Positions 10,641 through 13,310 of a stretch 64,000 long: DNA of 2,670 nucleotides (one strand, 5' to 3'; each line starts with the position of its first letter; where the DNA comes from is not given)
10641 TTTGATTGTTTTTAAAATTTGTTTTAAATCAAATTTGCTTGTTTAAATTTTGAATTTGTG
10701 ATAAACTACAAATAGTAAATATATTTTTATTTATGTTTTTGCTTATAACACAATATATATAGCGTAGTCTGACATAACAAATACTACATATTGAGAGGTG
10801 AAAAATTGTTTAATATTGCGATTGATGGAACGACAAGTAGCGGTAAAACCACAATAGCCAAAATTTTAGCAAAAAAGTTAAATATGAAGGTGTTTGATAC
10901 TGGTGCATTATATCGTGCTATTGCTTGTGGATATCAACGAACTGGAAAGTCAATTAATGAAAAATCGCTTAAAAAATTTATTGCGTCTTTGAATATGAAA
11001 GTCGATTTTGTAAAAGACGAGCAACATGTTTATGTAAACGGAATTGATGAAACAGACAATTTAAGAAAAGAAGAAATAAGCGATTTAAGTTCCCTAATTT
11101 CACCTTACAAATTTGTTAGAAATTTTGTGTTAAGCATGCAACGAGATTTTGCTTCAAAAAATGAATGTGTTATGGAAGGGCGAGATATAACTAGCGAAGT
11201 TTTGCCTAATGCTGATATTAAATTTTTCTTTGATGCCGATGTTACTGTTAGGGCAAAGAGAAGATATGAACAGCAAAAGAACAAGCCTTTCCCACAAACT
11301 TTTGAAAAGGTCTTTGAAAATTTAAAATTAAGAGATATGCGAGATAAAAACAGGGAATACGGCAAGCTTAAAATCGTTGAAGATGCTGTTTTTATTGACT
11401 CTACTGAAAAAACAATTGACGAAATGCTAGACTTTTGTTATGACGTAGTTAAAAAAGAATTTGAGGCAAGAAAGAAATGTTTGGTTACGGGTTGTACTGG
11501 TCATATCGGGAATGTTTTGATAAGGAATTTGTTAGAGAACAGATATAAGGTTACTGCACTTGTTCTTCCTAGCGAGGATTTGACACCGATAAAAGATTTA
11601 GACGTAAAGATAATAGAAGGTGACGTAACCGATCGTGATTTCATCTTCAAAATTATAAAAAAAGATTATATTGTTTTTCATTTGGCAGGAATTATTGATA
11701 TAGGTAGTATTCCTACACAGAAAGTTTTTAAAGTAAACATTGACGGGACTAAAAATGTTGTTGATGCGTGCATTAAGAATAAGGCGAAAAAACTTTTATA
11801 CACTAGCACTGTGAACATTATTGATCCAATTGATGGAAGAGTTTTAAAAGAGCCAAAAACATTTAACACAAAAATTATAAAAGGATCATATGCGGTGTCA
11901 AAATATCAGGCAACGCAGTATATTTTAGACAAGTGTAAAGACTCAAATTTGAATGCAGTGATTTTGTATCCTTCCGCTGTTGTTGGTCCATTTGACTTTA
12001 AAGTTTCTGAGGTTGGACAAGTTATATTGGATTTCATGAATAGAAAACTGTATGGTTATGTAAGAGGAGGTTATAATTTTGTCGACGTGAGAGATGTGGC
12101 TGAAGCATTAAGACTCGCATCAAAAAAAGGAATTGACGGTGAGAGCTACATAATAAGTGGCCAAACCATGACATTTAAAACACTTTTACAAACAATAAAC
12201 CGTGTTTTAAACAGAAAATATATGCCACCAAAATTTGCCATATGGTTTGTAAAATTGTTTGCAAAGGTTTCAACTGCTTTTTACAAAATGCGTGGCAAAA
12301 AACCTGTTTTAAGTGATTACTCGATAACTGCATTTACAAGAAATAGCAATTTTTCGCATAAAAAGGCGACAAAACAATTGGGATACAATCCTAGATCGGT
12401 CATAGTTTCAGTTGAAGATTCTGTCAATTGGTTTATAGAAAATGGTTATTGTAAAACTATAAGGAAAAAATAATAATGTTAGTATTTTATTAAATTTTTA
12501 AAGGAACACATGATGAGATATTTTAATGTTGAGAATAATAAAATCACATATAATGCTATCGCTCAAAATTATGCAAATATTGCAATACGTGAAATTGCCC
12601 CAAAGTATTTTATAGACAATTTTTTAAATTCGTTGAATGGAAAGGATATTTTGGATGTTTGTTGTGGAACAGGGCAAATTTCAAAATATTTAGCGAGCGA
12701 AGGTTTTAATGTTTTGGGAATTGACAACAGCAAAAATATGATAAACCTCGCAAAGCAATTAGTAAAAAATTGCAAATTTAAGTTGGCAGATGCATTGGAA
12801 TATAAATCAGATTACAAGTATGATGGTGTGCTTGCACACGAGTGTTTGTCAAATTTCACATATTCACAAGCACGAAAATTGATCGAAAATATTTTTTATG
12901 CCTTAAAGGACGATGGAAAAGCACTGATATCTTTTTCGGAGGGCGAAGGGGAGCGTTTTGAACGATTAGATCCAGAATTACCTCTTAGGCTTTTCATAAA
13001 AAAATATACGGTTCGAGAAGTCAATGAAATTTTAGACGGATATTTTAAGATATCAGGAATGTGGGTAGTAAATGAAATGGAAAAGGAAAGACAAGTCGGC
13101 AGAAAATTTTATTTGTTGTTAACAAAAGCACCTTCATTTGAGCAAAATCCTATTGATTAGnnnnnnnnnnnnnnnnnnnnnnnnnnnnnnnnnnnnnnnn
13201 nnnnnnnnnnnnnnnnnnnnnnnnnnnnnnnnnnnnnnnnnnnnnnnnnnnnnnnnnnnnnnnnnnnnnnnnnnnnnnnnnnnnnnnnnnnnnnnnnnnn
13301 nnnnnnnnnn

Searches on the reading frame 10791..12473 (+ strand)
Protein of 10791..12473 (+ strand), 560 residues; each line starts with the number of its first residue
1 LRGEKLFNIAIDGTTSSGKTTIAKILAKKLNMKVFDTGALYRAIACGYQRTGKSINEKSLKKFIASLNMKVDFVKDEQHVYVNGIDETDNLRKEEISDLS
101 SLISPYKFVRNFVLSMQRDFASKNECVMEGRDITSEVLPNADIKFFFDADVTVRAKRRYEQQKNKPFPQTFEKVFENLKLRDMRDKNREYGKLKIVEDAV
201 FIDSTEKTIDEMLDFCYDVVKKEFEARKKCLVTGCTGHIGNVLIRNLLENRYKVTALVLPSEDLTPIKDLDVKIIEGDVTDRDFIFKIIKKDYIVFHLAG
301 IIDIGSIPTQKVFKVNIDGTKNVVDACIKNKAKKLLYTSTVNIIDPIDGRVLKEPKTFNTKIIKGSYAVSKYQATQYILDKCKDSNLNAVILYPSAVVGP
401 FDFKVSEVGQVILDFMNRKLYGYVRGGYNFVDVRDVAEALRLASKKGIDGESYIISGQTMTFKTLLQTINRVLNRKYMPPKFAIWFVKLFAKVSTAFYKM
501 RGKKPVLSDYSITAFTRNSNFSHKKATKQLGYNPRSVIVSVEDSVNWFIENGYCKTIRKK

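Call 7: search_protein_families(library=pfam, proteins=[window:10791-12473:+])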
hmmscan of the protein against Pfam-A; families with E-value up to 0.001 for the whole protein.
window:10791-12473:+ (560 aa): 13 families
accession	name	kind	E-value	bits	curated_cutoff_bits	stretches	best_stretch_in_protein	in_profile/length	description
PF02224.24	Cytidylate_kin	-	1.1e-59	202.2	26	1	9-220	1-209/211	Cytidylate kinase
PF01370.27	Epimerase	-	2.4e-29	102.9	20.9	1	231-455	2-239/240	NAD dependent epimerase/dehydratase family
PF01073.25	3Beta_HSD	-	4.7e-27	95.2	22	1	231-458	1-244/280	3-beta hydroxysteroid dehydrogenase/isomerase family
PF07993.18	NAD_binding_4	-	5.3e-16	59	20.1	1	232-412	1-217/258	Male sterility protein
PF13460.12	NAD_binding_10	-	8.8e-16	58.7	27.2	1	234-396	1-145/184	NAD(P)H-binding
PF16363.11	GDP_Man_Dehyd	-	4.7e-15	56.3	27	1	231-477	1-270/332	GDP-mannose 4,6 dehydratase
PF05368.20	NmrA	-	2.6e-12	47.4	27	1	228-361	3-127/298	NmrA-like family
PF02719.21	Polysacc_synt_2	-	9.6e-11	41.8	20.2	1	231-348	2-136/293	Polysaccharide biosynthesis protein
PF13189.12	Cytidylate_kin2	-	5.7e-09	36.8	28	1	8-164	1-134/176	Cytidylate kinase-like family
PF04321.23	RmlD_sub_bind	-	1.1e-05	25.2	27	1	229-385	2-143/287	RmlD substrate binding domain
PF01202.28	SKI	-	5.8e-05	23.7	22.1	0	16-40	2-26/159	Shikimate kinase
PF13238.12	AAA_18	-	9.8e-05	23.3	29.4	0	9-40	1-27/128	AAA domain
PF01712.25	dNK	-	0.00058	20.1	27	0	9-36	1-28/203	Deoxynucleoside kinase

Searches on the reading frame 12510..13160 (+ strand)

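Call 7: search_protein_families(library=pfam, proteins=[window:12510-13160:+])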
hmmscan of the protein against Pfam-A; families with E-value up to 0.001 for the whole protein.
window:12510-13160:+ (216 aa): 12 families
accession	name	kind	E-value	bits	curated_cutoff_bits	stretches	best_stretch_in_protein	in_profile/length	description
PF13649.12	Methyltransf_25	-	8.1e-17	62.1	27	1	47-136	1-97/97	Methyltransferase domain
PF13847.12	Methyltransf_31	-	3.2e-14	53.3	27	1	44-144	4-113/145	Methyltransferase domain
PF08241.18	Methyltransf_11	-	7e-13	49.5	21.2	1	48-140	1-95/95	Methyltransferase domain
PF08242.18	Methyltransf_12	-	1.8e-11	45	30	1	48-137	1-97/98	Methyltransferase domain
PF13489.12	Methyltransf_23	-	2e-11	44.4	27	1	40-143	19-119/164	Methyltransferase domain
PF02353.26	CMAS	-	6.4e-07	29.4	27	1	42-141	61-165/273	Mycolic acid cyclopropane synthetase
PF01209.24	Ubie_methyltran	-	1.3e-06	28.4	20.1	1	32-91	36-98/233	ubiE/COQ5 methyltransferase family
PF05219.18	DREV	-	2.9e-06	27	26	1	42-141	93-187/265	DREV methyltransferase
PF03848.20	TehB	-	4.5e-06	26.7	20.4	1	45-140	32-132/193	Tellurite resistance protein TehB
PF05175.20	MTS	-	0.00013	22.1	23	1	34-137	23-135/170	Methyltransferase small domain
PF01728.25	FtsJ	-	0.00039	20.8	24.1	1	39-104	19-84/181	FtsJ-like methyltransferase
PF01739.24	CheR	-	0.00078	19.4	27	0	77-144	109-177/195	CheR methyltransferase, SAM binding domain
